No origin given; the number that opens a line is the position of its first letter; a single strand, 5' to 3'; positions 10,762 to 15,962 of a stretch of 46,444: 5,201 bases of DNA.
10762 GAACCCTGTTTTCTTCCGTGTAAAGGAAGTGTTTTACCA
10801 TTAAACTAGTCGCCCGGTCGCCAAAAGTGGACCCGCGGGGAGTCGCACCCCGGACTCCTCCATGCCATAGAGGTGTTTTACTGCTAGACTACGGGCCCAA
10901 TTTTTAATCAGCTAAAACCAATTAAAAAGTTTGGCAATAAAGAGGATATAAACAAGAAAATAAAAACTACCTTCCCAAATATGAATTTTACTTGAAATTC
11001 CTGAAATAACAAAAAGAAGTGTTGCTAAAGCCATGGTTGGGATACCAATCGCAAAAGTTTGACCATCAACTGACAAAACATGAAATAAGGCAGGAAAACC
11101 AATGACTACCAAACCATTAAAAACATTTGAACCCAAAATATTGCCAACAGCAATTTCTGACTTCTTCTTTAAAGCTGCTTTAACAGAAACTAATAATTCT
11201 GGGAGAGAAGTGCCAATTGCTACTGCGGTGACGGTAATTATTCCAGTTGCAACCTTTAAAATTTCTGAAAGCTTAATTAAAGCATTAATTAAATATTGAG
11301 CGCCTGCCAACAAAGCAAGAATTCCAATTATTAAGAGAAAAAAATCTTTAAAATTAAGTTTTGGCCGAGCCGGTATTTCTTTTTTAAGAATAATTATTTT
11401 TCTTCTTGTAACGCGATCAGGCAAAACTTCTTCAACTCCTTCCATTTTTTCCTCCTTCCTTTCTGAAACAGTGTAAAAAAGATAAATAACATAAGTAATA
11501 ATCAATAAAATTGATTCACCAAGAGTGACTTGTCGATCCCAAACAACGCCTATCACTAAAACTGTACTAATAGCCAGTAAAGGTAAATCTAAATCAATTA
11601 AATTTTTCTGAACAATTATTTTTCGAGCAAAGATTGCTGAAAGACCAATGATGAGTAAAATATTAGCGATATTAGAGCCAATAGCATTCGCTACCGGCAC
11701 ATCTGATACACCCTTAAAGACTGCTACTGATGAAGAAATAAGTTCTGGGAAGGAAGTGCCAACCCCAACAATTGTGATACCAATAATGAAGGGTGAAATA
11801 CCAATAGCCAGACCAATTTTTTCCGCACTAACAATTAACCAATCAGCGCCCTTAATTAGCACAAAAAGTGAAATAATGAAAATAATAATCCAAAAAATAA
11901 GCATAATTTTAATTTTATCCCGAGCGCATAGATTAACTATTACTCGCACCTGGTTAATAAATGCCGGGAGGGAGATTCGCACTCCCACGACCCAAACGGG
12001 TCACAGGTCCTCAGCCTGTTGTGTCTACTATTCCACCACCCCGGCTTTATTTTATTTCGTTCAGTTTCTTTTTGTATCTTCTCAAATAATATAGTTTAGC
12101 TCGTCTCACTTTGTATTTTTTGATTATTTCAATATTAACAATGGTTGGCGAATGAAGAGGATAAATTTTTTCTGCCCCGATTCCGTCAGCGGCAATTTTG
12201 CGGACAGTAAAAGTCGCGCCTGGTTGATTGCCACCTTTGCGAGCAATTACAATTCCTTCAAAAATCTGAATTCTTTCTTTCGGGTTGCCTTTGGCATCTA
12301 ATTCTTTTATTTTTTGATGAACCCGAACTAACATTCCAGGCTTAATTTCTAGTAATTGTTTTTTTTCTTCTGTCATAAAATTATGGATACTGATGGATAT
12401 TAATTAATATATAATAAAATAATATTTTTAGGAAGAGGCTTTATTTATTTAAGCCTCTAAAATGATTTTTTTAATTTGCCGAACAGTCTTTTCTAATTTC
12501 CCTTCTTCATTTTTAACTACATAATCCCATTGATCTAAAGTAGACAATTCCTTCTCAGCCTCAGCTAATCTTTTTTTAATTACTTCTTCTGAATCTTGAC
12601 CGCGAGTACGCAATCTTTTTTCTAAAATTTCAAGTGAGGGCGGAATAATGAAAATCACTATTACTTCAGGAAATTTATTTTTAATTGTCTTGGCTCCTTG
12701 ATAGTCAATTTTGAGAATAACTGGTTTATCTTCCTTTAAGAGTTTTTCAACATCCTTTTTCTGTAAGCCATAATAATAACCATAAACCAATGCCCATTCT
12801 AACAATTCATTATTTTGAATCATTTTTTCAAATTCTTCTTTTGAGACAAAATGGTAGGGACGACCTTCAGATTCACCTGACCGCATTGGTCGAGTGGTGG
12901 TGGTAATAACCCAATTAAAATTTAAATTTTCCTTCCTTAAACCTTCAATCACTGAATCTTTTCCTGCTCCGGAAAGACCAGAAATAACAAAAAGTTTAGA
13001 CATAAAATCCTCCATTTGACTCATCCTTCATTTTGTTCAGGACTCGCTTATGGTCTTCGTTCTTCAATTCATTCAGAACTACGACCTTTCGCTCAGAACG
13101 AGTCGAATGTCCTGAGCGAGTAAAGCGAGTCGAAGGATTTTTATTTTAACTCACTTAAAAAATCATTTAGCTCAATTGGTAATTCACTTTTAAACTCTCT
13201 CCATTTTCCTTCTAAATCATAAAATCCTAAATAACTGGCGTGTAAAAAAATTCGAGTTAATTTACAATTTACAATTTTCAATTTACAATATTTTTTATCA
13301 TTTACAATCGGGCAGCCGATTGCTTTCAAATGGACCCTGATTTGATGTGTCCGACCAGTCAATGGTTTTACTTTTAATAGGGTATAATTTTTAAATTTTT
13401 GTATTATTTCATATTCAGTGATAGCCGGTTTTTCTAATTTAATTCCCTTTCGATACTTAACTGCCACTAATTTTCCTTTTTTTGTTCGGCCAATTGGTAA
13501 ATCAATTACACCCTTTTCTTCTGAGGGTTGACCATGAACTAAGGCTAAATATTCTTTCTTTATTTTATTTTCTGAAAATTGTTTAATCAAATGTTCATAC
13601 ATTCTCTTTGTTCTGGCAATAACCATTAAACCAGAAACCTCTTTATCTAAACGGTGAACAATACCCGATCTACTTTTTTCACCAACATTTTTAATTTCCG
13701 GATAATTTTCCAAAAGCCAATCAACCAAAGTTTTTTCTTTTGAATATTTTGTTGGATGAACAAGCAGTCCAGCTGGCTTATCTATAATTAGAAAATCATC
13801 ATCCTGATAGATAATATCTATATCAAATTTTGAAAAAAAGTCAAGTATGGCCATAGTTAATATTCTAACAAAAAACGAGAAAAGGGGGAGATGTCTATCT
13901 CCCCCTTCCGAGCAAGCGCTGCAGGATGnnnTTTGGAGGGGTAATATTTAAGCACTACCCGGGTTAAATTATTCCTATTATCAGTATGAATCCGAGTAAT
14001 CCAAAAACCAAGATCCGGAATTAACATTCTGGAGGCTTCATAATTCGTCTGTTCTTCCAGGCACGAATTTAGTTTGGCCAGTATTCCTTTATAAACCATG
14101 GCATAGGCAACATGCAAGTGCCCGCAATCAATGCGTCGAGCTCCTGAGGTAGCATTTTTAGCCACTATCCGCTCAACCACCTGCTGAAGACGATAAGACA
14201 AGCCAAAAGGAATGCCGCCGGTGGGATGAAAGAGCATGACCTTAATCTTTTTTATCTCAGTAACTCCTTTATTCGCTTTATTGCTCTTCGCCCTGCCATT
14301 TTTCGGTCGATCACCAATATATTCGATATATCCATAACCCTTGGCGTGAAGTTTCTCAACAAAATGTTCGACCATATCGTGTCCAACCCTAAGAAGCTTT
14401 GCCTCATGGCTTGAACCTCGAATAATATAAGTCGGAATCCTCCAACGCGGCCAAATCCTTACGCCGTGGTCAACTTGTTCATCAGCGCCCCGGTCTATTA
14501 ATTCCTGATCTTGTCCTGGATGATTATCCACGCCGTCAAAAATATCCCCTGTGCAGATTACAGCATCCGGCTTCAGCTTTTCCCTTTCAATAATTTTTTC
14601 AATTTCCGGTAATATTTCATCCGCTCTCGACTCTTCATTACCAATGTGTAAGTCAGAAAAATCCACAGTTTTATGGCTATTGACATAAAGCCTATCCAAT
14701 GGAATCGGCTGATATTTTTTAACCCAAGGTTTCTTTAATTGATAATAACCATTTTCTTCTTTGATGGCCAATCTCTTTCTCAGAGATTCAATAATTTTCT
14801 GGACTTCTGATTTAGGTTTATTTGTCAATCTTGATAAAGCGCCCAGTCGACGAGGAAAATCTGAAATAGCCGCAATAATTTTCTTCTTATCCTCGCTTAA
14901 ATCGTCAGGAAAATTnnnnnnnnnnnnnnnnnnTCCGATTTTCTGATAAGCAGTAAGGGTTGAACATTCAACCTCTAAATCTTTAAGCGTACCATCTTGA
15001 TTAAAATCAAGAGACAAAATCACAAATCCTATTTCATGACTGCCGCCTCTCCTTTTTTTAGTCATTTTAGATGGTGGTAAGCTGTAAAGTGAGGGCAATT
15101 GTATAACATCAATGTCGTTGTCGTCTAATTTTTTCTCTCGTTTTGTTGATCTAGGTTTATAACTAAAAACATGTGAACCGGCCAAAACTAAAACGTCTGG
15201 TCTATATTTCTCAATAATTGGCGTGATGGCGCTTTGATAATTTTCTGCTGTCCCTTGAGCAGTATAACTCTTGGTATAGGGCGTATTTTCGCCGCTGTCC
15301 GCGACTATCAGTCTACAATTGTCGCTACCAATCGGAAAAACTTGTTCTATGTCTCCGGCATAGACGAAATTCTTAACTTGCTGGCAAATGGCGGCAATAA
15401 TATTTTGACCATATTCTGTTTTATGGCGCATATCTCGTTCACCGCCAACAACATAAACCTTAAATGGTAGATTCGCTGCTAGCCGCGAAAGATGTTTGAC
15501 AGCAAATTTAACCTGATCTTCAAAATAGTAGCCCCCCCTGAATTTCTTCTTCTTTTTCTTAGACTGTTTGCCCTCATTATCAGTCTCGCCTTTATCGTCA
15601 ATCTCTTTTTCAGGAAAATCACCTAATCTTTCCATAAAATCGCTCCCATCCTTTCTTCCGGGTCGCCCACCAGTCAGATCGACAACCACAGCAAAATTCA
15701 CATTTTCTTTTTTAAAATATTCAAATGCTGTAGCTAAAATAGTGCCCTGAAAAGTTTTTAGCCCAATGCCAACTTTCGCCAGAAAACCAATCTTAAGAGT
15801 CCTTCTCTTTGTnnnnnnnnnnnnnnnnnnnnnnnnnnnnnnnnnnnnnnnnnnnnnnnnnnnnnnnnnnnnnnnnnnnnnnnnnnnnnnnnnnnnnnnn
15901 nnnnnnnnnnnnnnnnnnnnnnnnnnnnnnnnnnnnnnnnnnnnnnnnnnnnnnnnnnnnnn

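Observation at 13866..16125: GC-rich stand-alone cassette encoding an internally duplicated wHTH-metallophosphoesterase with one dead and one live catalytic copy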

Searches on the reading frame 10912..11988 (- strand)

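Call 13: search_protein_families(library=pfam, proteins=[window:10912-11988:-], max_evalue=0.00001)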
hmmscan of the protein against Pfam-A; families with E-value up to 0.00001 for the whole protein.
window:10912-11988:- (358 aa): 1 family
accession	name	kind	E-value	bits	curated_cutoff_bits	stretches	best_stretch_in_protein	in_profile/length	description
PF01699.29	Na_Ca_ex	-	1.2e-58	197.8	24.9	2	33-173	2-149/151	Sodium/calcium exchanger protein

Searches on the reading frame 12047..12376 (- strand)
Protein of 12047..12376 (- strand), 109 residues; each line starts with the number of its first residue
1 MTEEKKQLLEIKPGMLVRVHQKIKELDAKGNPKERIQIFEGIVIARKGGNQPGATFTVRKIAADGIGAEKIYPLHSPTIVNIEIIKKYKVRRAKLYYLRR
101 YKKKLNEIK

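Call 13: search_protein_families(library=pfam, proteins=[window:12047-12376:-], max_evalue=0.00001)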
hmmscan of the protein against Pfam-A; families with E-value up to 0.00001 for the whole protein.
window:12047-12376:- (109 aa): 1 family
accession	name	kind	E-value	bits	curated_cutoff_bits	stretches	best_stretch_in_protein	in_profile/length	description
PF01245.26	Ribosomal_L19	-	6.7e-31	107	22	1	4-109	11-109/111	Ribosomal protein L19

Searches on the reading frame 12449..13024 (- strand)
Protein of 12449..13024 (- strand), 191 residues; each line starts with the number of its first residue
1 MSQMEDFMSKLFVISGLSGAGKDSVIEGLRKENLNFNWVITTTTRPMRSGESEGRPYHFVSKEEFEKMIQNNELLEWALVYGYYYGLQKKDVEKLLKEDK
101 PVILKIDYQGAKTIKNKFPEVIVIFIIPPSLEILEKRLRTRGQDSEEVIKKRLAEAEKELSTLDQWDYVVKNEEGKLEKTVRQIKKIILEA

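Call 13: search_protein_families(library=pfam, proteins=[window:12449-13024:-], max_evalue=0.00001)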
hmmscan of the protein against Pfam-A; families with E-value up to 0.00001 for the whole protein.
window:12449-13024:- (191 aa): 1 family
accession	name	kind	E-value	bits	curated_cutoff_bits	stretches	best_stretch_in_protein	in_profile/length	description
PF00625.27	Guanylate_kin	-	1.9e-48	165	25.2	1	9-189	2-180/182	Guanylate kinase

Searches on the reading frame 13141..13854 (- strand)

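Call 13: search_protein_families(library=pfam, proteins=[window:13141-13854:-], max_evalue=0.00001)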
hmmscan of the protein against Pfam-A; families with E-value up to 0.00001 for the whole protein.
window:13141-13854:- (237 aa): 1 family
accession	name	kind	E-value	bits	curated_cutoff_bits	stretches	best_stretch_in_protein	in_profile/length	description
PF00849.27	PseudoU_synth_2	-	1.4e-35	123.2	26.8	1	20-177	1-151/152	RNA pseudouridylate synthase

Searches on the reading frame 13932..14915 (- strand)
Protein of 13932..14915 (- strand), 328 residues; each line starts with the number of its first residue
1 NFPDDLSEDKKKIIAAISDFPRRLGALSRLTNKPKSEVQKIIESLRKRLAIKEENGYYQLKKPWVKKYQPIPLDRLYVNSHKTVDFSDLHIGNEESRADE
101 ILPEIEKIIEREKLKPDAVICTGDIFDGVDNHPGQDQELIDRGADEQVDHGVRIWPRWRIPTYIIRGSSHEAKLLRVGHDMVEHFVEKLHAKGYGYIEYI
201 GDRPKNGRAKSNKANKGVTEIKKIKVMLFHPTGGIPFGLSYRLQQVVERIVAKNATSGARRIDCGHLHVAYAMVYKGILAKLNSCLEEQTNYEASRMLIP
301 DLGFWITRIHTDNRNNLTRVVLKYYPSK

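Call 50: search_dna_similar(query=window:13932-14915:-, collection=phages, mode=protein, max_evalue=0.001, max_rows=25)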
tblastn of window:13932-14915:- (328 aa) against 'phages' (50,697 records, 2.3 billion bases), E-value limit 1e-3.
No match.

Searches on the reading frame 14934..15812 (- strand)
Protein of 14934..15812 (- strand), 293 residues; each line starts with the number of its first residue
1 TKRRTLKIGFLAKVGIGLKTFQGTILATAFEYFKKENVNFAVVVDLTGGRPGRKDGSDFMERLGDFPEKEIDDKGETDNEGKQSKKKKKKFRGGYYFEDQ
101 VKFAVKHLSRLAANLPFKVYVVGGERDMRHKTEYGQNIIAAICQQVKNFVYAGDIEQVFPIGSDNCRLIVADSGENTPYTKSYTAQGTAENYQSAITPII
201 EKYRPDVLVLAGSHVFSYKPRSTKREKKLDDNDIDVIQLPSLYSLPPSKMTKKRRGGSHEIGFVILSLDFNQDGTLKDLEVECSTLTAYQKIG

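Call 80: search_solved_structures(query=A6, max_evalue=10, show_alignments=2)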
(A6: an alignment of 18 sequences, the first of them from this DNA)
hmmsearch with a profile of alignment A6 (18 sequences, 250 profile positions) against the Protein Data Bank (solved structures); distinct sequences matched with E-value up to 10: 11.
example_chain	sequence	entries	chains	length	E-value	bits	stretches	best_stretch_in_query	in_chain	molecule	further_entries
2csu_A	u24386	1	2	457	0.12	14.7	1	5-64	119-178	457aa long hypothetical protein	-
4hd0_A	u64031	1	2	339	0.3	13.4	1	3-48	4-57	DNA double-strand break repair protein Mre11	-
5fr8_A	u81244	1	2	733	0.35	13.1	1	81-150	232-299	TONB-DEPENDENT SIDEROPHORE RECEPTOR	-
6i8h_B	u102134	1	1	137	0.48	12.7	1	99-138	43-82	EDS1-specific nanobody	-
1ii7_A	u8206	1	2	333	1.1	11.5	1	23-48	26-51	Mre11 nuclease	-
3j31_A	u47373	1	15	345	1.1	11.5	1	47-119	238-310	Coat protein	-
2bbd_A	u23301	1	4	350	1.2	11.5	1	47-120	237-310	coat protein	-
3dsc_A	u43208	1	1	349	1.2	11.4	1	23-48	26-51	DNA double-strand break repair protein mre11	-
1s8e_A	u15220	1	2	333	1.2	11.4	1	23-48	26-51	exonuclease putative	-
3dsd_A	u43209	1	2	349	1.3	11.3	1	23-48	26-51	DNA double-strand break repair protein mre11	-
8jn4_H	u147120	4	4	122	1.8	10.8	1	98-133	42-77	Human antibody DENV-290 heavy chain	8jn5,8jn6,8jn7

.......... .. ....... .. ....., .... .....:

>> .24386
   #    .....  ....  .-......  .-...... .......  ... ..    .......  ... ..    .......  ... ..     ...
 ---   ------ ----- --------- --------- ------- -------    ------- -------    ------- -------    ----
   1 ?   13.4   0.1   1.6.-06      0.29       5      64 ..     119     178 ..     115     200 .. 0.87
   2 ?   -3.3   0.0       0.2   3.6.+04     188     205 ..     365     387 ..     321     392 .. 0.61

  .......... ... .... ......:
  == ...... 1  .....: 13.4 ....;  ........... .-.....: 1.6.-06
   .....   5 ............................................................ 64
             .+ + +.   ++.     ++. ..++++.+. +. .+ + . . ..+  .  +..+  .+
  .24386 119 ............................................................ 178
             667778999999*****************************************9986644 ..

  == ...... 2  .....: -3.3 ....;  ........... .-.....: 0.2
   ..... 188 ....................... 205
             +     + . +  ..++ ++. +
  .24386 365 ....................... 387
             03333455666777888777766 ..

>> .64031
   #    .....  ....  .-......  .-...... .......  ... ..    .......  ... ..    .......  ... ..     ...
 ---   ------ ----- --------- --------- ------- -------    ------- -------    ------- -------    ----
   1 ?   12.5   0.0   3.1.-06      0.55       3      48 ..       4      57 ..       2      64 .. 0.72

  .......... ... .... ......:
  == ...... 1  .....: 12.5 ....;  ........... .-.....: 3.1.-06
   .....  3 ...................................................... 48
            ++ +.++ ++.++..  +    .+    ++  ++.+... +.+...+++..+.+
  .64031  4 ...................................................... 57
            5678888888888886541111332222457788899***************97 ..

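Call 81: search_protein_families(library=pfam, alignment_id=A6, max_evalue=1)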
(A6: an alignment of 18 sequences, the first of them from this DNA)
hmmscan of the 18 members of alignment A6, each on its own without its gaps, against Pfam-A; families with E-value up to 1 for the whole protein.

A. member 1, seq(293 aa): 1 family
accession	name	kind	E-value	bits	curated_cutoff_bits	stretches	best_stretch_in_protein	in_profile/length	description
PF00850.24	Hist_deacetyl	-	0.13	12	27.9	1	156-210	177-234/298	Histone deacetylase domain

B. families by the number of members that match (of 18 scanned): 9 families
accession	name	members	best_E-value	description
PF00149.33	Metallophos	8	5.9e-05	Calcineurin-like phosphoesterase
PF12850.12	Metallophos_2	2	0.037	Calcineurin-like phosphoesterase superfamily domain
PF25713.1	N4_GP8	1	0.034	Bacteriophage N4 DNA replication inhibitor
PF00850.24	Hist_deacetyl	1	0.13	Histone deacetylase domain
PF01548.23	DEDD_Tnp_IS110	1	0.14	Transposase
PF21828.1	DUF6888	1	0.15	Domain of unknown function (DUF6888)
PF23651.1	TRAF_BTBD17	1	0.17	BTBD17 TRAF domain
PF03180.19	Lipoprotein_9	1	0.2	NlpA lipoprotein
PF11480.13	ImmE5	1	0.35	Colicin-E5 Imm protein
